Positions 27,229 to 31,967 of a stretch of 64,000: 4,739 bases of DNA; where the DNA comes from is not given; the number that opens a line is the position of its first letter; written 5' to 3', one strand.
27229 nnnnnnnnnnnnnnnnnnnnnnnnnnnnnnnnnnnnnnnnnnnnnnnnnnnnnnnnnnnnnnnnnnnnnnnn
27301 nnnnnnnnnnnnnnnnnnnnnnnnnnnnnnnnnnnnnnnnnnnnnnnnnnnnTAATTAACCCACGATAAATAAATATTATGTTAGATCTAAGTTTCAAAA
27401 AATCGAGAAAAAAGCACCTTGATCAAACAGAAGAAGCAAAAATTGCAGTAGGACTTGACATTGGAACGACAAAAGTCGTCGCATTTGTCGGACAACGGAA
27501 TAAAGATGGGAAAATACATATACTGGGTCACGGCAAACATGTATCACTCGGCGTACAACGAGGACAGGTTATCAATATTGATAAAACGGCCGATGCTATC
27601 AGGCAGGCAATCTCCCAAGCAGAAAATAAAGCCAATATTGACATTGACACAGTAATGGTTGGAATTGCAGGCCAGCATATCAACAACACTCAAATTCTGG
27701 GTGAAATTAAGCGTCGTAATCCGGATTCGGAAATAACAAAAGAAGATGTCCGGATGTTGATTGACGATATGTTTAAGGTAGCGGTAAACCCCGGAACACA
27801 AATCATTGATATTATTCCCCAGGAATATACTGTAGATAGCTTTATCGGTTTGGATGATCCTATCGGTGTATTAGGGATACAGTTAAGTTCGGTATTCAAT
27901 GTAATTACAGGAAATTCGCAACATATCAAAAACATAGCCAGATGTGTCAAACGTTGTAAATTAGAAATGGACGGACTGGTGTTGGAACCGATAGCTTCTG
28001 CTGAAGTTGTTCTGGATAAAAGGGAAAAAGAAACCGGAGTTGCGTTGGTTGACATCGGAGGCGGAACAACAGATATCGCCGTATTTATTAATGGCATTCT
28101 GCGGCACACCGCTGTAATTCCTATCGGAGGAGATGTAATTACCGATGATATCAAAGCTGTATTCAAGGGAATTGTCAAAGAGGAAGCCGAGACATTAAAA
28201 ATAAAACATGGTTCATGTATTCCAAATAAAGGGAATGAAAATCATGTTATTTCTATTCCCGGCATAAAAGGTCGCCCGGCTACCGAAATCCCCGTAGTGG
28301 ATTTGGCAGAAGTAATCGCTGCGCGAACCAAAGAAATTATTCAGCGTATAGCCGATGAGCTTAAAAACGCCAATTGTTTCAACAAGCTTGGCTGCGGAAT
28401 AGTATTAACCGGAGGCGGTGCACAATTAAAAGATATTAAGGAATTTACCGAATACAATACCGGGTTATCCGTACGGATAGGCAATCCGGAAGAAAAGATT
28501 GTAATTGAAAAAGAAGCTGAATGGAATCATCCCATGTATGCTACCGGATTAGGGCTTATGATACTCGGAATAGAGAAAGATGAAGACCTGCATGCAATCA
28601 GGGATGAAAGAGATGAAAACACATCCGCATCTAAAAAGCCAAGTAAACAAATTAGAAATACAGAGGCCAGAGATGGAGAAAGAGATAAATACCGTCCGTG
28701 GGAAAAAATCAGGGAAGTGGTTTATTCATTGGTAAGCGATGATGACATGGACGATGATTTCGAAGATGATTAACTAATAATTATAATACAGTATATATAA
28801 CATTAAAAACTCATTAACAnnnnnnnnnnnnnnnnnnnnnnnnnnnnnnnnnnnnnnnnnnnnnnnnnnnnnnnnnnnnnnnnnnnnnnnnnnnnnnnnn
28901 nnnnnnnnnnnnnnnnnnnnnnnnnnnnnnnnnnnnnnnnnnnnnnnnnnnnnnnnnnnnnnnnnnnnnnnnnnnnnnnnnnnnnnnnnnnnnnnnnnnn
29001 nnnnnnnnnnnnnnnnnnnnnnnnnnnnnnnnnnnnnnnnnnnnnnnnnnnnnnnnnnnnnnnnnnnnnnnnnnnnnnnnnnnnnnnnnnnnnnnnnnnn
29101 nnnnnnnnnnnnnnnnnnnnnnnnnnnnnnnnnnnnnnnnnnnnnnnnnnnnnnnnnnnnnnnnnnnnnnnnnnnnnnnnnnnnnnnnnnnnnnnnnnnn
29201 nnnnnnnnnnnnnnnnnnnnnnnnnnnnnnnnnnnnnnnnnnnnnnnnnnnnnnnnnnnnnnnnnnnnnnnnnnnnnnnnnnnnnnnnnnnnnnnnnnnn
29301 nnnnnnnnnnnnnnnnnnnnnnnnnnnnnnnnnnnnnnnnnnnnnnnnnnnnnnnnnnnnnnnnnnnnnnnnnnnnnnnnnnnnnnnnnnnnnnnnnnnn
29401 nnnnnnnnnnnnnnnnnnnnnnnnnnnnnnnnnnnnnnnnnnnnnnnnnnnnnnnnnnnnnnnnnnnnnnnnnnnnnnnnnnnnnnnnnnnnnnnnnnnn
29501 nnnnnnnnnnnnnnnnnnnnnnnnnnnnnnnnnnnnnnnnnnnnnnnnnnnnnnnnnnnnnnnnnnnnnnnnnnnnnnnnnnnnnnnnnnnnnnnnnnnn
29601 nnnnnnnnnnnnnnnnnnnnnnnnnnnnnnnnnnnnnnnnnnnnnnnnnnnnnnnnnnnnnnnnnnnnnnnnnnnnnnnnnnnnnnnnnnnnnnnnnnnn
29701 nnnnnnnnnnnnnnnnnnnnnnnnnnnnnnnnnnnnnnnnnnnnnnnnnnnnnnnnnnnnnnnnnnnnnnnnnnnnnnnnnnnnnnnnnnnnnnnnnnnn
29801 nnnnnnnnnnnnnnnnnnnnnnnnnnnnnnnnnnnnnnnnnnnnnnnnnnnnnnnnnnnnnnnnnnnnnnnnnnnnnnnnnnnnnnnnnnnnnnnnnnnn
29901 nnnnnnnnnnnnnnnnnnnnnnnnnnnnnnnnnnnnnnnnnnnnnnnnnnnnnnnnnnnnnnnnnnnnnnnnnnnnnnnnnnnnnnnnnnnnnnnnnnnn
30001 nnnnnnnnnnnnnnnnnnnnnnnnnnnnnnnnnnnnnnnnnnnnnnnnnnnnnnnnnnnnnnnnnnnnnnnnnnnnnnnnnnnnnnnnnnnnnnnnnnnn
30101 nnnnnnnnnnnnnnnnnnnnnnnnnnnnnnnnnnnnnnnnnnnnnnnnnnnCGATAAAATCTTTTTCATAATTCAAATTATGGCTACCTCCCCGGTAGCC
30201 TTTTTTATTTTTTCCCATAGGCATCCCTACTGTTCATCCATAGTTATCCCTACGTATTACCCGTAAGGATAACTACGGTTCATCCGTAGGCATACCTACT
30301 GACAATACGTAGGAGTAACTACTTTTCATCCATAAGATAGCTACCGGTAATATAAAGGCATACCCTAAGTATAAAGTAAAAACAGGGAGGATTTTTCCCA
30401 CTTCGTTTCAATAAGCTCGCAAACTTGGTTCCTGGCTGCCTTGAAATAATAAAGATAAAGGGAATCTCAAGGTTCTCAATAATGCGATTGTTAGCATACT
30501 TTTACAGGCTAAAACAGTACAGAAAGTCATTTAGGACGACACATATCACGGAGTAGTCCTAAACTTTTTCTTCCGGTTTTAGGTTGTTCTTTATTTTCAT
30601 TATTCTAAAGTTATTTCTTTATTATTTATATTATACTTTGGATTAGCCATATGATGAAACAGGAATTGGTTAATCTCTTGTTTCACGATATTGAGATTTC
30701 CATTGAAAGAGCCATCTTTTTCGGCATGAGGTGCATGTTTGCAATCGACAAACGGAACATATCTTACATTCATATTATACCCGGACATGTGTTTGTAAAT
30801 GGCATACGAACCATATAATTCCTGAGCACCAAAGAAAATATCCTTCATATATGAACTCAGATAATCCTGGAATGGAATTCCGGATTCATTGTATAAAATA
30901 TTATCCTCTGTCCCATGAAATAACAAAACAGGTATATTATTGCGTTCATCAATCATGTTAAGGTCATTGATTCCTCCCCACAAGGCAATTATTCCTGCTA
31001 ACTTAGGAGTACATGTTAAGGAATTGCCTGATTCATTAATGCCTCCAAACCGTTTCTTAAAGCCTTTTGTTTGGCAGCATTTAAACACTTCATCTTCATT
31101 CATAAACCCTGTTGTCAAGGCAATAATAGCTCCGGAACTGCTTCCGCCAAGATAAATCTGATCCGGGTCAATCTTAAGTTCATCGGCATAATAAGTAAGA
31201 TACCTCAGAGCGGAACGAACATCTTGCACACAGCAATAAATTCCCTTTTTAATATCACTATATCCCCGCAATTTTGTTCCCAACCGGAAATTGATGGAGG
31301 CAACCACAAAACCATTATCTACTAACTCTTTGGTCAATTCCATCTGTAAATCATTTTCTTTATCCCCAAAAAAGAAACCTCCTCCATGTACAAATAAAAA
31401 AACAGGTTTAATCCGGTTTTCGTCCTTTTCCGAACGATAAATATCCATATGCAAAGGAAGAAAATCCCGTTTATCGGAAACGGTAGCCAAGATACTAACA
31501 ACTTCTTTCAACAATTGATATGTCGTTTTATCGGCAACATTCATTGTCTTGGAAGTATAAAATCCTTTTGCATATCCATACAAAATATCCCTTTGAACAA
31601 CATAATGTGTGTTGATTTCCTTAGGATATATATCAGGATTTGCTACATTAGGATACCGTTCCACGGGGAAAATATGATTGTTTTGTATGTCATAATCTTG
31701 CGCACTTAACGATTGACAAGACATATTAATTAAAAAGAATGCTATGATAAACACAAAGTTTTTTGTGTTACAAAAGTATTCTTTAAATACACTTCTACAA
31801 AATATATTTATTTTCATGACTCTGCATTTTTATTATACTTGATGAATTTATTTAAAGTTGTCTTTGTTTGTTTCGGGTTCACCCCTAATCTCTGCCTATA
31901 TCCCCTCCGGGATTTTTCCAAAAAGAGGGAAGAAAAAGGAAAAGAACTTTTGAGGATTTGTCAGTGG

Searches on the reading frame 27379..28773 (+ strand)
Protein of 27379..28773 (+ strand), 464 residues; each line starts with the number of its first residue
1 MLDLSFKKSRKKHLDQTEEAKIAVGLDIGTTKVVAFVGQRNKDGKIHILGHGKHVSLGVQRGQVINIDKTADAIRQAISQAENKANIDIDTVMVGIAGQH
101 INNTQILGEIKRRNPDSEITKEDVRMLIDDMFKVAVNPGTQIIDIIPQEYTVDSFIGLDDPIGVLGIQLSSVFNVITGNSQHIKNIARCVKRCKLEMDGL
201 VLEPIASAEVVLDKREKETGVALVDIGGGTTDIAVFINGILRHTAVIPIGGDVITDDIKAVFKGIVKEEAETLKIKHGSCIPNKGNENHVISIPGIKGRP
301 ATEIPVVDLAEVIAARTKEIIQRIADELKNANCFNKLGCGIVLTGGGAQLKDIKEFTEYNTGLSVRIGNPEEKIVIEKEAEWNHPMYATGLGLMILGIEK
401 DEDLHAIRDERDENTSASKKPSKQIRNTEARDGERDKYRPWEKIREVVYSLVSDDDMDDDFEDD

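Call 6: search_protein_families(library=pfam, proteins=[window:27379-28773:+])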
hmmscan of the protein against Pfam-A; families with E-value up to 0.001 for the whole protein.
window:27379-28773:+ (464 aa): 6 families
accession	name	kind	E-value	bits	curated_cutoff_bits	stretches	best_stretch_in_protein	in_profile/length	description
PF14450.12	FtsA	-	7.2e-41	139.9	31.8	2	222-392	1-127/127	Cell division protein FtsA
PF02491.25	SHS2_FTSA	-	2e-17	63.8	25.4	1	98-177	1-79/79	SHS2 domain inserted in FTSA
PF06723.19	MreB_Mbl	-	3.5e-15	56.1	27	1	216-377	142-313/327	MreB/Mbl protein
PF11104.14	PilM_2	-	5.7e-10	39.1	27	1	211-277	172-237/340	Type IV pilus assembly protein PilM;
PF06277.17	EutA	-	9.8e-07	28.4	27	1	215-272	139-197/475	Ethanolamine utilisation protein EutA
PF01869.26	BcrAD_BadFG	-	0.00028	20.9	31.5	1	24-177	1-153/271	BadF/BadG/BcrA/BcrD ATPase family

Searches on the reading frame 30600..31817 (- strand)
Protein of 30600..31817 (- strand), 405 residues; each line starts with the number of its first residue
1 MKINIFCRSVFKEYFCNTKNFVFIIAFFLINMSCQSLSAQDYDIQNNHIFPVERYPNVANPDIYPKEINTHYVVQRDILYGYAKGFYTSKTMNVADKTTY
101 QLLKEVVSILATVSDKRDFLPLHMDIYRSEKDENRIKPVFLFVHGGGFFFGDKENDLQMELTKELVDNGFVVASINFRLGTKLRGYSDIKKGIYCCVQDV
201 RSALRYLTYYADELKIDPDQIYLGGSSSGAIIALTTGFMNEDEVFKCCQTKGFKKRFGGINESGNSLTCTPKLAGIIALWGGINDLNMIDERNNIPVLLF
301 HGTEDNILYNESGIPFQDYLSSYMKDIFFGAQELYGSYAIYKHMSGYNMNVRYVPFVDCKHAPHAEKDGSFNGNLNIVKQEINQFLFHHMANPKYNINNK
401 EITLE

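Call 6: search_protein_families(library=pfam, proteins=[window:30600-31817:-])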
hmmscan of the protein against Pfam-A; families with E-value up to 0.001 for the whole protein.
window:30600-31817:- (405 aa): 6 families
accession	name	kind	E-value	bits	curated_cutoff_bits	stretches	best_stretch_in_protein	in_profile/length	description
PF20434.5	BD-FAE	-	1.6e-26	93.6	26.8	1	124-246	1-116/215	BD-FAE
PF00135.34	COesterase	-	4.2e-10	39.6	27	1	122-233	86-197/515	Carboxylesterase family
PF07859.19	Abhydrolase_3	-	7.6e-09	36.1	25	1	141-243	2-95/210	alpha/beta hydrolase fold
PF02230.22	Abhydrolase_2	-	1.5e-05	25.3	23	0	265-325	122-187/217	Phospholipase/Carboxylesterase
PF12146.15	Hydrolase_4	-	0.00019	21.3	27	0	282-322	179-219/239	Serine aminopeptidase, S33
PF00326.27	Peptidase_S9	-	0.00048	20.1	22.6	0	165-248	10-92/213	Prolyl oligopeptidase family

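Call 8: find_encoding_contigs(protein=window:30600-31817:-, flank=3000, max_places=10)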
Protein window:30600-31817:- (405 aa): 1 contig read that carries it; 1 place shown.
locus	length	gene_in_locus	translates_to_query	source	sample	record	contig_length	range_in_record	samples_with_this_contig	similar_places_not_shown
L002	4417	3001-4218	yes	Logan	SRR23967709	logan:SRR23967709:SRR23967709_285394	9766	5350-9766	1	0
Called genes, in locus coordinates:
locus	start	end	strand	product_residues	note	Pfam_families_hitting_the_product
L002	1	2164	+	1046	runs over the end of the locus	PF00873:ACR_tran, PF03176:MMPL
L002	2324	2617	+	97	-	-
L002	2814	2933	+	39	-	-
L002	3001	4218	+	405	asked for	PF00135:COesterase, PF20434:BD-FAE, PF07859:Abhydrolase_3, PF02230:Abhydrolase_2 (faint)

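Call 10: find_related_loci(query=window:30600-31817:-, collection=genome_contigs, flank=4000)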
Query window:30600-31817:- (405 aa) in genome_contigs; peptide patterns used: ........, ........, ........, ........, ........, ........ (x = any residue, [..] = any of these).
28 stretches matched a pattern, but none encodes a relative of the query by tblastn (E <= 1e-3).

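Call 11: find_homologous_proteins(query=window:30600-31817:-, max_evalue=1e-20)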
Query window:30600-31817:- (405 aa): 40 proteins with E <= 1e-20 among 2255 candidates.
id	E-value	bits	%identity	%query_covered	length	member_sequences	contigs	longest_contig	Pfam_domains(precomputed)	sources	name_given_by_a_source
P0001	1.1e-277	938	100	100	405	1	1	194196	PF00135.35,PF07859.20,PF02230.23,PF20434.6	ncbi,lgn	-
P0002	1.5e-237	806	85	100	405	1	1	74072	PF00135.35,PF07859.20,PF02230.23,PF20434.6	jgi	jgi:predicted esterase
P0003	1.3e-220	750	80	100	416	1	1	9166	PF00135.35,PF07859.20,PF02230.23,PF20434.6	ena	-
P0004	1.9e-170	585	62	100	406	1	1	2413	PF00135.35,PF07859.20,PF20434.6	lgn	-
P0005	1.1e-145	504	58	96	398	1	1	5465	PF00135.35,PF00326.28,PF07859.20,PF20434.6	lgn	-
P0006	1.3e-124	434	58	81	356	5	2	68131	PF00135.35,PF00326.28,PF07859.20,PF20434.6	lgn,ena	-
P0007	2.5e-121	423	53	91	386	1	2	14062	PF00135.35,PF00326.28,PF07859.20,PF12146.16,PF20434.6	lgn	-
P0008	9.9e-121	421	52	93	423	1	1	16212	PF00135.35,PF00326.28,PF07859.20,PF20434.6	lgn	-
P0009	1.4e-120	421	52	93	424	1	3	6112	PF00135.35,PF00326.28,PF07859.20,PF12697.14,PF12146.16,PF20434.6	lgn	-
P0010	5.2e-119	416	57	81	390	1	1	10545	PF00135.35,PF00326.28,PF07859.20,PF12146.16,PF20434.6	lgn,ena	-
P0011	3.7e-116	406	55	79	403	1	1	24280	PF00135.35,PF07859.20,PF20434.6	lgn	-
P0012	1.0e-115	405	50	93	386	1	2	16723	PF00135.35,PF00326.28,PF07859.20,PF20434.6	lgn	-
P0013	6.4e-109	383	64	65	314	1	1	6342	PF00135.35,PF00326.28,PF07859.20,PF20434.6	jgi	jgi:pimeloyl-ACP methyl ester carboxylesterase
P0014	7.8e-94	333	45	87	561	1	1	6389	PF00135.35,PF00326.28,PF07859.20,PF20434.6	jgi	jgi:predicted esterase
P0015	4.5e-90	320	53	65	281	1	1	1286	PF00135.35,PF07859.20,PF20434.6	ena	-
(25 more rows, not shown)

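Call 13: find_encoding_contigs(protein=P0002, flank=5000, max_places=6)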
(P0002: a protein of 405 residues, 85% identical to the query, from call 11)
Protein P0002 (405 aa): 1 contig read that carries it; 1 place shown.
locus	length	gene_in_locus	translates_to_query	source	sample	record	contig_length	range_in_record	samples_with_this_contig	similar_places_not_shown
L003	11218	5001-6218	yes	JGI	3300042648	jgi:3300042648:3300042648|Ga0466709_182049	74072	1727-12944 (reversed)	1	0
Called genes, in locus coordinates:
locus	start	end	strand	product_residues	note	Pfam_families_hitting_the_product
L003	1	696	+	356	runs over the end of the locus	PF25917:BSH_RND (weak), PF25973:BSH_CzcB, PF25944:Beta-barrel_RND, PF25954:Beta-barrel_RND_2, PF25975:CzcB_C (faint), PF25990:Beta-barrel_YknX, PF25967:RND-MFP_C (weak), PF25989:YknX_C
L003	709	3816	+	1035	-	PF00873:ACR_tran, PF03176:MMPL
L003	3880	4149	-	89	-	-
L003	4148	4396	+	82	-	-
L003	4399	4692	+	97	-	PF00543:P-II (weak)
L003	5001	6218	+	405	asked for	PF00135:COesterase, PF02230:Abhydrolase_2 (faint), PF20434:BD-FAE, PF07859:Abhydrolase_3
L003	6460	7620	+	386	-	PF12833:HTH_18, PF00165:HTH_AraC (weak)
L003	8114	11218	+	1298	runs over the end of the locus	PF07581:Glug (faint), PF12733:Cadherin-like, PF18962:Por_Secre_tail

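Call 14: find_encoding_contigs(protein=P0003, flank=5000, max_places=6)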
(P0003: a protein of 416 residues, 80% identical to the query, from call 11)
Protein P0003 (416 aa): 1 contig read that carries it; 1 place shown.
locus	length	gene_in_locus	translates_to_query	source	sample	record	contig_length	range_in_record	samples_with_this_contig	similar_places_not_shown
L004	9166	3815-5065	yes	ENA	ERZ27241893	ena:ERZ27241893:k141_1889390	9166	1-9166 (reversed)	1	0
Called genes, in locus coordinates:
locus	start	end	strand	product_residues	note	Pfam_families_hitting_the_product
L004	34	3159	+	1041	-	PF00873:ACR_tran, PF03176:MMPL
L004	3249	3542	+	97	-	PF00543:P-II (weak)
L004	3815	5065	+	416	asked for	PF00135:COesterase, PF02230:Abhydrolase_2 (faint), PF20434:BD-FAE, PF07859:Abhydrolase_3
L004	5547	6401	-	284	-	PF00691:OmpA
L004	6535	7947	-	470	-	PF04055:Radical_SAM, PF13186:SPASM (weak)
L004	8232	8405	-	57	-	-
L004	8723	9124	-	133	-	-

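Call 15: find_encoding_contigs(protein=P0004, flank=5000, max_places=6)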
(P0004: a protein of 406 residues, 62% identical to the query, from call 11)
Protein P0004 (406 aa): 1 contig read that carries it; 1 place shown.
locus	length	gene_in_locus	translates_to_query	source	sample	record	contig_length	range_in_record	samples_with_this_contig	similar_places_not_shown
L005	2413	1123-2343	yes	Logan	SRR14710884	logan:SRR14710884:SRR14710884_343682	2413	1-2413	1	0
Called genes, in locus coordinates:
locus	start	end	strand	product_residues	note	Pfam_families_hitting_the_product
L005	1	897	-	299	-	?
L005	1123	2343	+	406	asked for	PF00135:COesterase, PF20434:BD-FAE, PF07859:Abhydrolase_3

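Call 22: find_related_loci(query=A3, collection=metagenome_contigs, flank=4000)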
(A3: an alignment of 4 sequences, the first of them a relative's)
Query A3 (405 aa) in metagenome_contigs; peptide patterns used: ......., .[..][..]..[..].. (x = any residue, [..] = any of these).
326 stretches matched a pattern, but none encodes a relative of the query by tblastn (E <= 1e-3).

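Call 23: find_related_loci(query=A3, collection=genome_contigs, flank=4000)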
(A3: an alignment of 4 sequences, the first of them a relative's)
Query A3 (405 aa) in genome_contigs; peptide patterns used: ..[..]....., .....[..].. (x = any residue, [..] = any of these).
145 stretches matched a pattern; 24 encode a relative of the query (tblastn E <= 1e-3); 24 distinct loci.
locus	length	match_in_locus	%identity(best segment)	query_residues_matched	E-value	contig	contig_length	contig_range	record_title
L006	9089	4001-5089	54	18-387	1e-124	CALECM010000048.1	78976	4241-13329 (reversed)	MAG TPA_asm: uncultured Bacteroidales bacterium isolate ERR732777_bin.36_CONCOCT_v1.1_MAG genome assembly, contig: ERZ80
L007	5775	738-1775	41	56-396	3e-83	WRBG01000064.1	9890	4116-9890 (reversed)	MAG: Bacteroidales bacterium isolate Lab288P1bin72 Ga0131853_10029059, whole genome shotgun sequence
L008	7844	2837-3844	40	52-391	6e-80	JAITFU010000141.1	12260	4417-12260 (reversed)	MAG: Prevotellaceae bacterium isolate Pal332_bin18 k119_857930, whole genome shotgun sequence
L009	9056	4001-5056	32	39-400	2e-44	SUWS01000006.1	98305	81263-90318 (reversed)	MAG: Lentimicrobiaceae bacterium isolate SIG104 NODE_1083_length_98305_cov_14.249689, whole genome shotgun sequence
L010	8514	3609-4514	31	77-390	3e-42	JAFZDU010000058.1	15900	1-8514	MAG: Bacteroidales bacterium isolate RGIG7675 Water_buffalos_Rectum-1__c389910, whole genome shotgun sequence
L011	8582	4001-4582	32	120-320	2e-30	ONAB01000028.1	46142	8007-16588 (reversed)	uncultured Bacteroidales bacterium isolate RUG125 genome assembly, contig: scaffold_412, whole genome shotgun sequence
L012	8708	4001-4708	31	114-319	8e-20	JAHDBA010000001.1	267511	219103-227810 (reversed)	MAG: Myxococcota bacterium isolate MAG-10 RZ_77, whole genome shotgun sequence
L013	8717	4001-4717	29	124-363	5e-19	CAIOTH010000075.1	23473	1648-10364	MAG: uncultured Bacteroidetes bacterium isolate Umea3_bin-1751 genome assembly, contig: bin-1751:075/174, whole genome s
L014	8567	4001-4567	32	106-308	5e-19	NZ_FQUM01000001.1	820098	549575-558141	Mariniphaga anaerophila strain DSM 26910, whole genome shotgun sequence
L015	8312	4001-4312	34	132-243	8e-18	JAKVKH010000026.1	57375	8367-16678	MAG: Butyrivibrio sp. isolate UW_MP_LCO3_1 Ga0455793_000234, whole genome shotgun sequence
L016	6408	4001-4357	36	125-241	2e-15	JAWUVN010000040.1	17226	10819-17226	MAG: Bermanella sp. isolate HBSea_ice_MAG137 BAT.137_21692_flag=0_multi=8.9939_len=17226, whole genome shotgun sequence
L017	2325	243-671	29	132-265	2e-13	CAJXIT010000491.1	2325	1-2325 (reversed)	MAG TPA_asm: uncultured Thalassolituus sp. isolate SRR3646363_bin.5_MetaBAT_v2.12.1_MAG genome assembly, contig: NODE_45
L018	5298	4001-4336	36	125-234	5e-13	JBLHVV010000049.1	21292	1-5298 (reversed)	MAG: Crocinitomicaceae bacterium isolate 3300046534_49 Ga0491194_0004772, whole genome shotgun sequence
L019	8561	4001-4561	27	121-342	9e-12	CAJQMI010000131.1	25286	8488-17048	MAG: uncultured Flavobacteriales bacterium isolate 0.2_20180529_Bin_106 genome assembly, contig: c_000000002767, whole g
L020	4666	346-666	36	118-234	3e-11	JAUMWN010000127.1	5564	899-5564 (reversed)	MAG: Coriobacteriales bacterium isolate S14M_St_47 NODE_4354_length_5564_cov_11.847704, whole genome shotgun sequence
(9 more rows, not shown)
